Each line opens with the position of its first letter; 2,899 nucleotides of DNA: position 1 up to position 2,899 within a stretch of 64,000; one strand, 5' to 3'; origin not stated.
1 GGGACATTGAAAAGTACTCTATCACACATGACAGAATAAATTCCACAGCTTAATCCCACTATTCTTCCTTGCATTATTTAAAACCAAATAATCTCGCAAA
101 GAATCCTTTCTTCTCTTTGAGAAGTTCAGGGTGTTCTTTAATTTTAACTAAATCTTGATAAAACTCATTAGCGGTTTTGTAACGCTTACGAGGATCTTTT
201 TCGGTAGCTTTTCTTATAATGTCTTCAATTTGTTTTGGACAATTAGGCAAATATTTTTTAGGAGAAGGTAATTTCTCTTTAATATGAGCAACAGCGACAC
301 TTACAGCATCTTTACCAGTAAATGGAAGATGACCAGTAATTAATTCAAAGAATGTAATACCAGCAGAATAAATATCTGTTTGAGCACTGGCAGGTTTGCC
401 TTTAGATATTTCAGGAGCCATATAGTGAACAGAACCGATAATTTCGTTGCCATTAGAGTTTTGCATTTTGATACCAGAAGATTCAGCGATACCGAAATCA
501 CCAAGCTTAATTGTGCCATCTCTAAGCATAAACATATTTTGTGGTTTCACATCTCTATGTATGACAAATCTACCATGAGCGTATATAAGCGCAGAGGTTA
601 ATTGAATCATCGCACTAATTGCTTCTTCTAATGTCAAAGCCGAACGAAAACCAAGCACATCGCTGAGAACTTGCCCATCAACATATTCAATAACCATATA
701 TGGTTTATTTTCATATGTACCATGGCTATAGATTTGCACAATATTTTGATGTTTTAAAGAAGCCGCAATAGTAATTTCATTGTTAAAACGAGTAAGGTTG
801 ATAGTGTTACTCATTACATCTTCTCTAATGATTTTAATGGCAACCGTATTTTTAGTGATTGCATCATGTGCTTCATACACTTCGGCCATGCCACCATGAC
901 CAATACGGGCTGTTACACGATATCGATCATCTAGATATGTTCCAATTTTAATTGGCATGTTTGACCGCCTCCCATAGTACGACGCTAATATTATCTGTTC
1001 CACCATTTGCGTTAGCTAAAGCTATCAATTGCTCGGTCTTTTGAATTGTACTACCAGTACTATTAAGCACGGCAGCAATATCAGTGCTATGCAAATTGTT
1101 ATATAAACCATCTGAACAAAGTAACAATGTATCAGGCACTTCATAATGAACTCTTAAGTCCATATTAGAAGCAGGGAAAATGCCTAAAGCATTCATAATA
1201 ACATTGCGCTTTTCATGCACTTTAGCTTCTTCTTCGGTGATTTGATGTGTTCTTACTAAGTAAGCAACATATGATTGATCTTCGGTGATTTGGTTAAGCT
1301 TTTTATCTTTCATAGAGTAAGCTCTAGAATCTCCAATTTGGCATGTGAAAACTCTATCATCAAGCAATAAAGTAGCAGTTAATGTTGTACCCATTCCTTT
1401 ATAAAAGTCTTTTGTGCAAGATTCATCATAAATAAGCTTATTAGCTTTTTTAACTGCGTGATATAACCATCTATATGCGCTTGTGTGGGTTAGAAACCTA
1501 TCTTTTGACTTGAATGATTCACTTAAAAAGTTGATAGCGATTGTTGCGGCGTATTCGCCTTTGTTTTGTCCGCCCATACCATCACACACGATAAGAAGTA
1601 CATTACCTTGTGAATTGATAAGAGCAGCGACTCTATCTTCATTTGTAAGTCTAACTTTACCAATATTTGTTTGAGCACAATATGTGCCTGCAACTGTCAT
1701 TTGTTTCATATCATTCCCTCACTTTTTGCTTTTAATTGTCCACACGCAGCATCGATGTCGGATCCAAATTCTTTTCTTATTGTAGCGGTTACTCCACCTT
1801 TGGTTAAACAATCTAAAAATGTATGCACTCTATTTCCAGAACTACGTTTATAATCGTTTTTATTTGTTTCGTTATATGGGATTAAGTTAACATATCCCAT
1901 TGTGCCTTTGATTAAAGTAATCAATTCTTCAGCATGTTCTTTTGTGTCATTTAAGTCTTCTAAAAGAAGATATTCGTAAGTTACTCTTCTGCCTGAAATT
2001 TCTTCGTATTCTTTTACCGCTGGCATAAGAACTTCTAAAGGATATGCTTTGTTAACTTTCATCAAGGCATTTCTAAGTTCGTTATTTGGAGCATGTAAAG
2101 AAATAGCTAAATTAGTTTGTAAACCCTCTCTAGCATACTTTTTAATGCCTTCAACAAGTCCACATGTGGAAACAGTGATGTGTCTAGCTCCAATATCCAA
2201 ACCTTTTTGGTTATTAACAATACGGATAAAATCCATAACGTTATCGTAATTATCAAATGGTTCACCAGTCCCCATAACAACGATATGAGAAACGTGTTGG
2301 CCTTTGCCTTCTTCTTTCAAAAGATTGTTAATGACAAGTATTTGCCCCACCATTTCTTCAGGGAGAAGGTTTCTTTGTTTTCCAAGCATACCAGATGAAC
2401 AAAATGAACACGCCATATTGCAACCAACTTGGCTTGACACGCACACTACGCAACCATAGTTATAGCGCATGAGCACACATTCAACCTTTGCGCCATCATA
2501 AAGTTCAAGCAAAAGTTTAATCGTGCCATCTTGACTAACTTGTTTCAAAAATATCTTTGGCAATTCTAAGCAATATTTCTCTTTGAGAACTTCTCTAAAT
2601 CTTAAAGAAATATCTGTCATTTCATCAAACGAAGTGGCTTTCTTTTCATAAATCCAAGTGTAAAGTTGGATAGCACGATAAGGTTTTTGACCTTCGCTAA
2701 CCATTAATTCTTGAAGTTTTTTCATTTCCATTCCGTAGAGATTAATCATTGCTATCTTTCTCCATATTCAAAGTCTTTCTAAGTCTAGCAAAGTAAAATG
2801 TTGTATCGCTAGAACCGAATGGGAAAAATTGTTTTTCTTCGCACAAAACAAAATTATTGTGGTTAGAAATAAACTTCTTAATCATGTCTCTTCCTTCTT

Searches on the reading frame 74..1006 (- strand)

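Call 54: search_protein_families(library=pfam, proteins=[window:74-1006:-], max_evalue=0.00001)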
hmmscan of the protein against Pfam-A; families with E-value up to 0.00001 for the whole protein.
window:74-1006:- (310 aa): 3 families
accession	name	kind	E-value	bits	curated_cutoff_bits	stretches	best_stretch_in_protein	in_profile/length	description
PF00069.31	Pkinase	-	1.1e-55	189.3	31.7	1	29-278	1-254/263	Protein kinase domain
PF07714.23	PK_Tyr_Ser-Thr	-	1.4e-39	136.4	23.1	1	32-277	4-250/258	Protein tyrosine and serine/threonine kinase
PF03109.22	ABC1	-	7.7e-10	38.8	22.9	1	97-181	138-221/244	ABC1 atypical kinase-like domain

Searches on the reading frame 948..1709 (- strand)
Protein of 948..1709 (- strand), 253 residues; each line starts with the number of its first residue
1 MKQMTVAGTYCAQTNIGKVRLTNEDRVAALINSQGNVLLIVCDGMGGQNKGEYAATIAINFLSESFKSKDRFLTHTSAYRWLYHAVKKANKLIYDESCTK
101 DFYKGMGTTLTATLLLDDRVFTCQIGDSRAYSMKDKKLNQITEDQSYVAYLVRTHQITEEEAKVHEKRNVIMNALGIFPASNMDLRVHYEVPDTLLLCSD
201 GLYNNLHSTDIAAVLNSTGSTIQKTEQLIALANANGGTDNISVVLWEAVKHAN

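Call 54: search_protein_families(library=pfam, proteins=[window:948-1709:-], max_evalue=0.00001)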
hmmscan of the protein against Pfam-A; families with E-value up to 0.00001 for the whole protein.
window:948-1709:- (253 aa): 1 family
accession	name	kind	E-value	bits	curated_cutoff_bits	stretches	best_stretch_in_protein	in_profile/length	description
PF13672.11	PP2C_2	-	2.8e-16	60.1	24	1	20-218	9-191/209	Protein phosphatase 2C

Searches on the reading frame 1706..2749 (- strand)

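Call 54: search_protein_families(library=pfam, proteins=[window:1706-2749:-], max_evalue=0.00001)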
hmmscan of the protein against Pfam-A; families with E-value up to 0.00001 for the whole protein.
window:1706-2749:- (347 aa): 2 families
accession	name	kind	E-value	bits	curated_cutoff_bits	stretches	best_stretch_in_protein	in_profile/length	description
PF21016.3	RlmN_N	-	6.7e-18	64.6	24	1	2-60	1-59/60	Ribosomal RNA large subunit methyltransferase N-terminal domain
PF04055.27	Radical_SAM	-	6.1e-17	62.7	29.5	1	105-274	2-160/166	Radical SAM superfamily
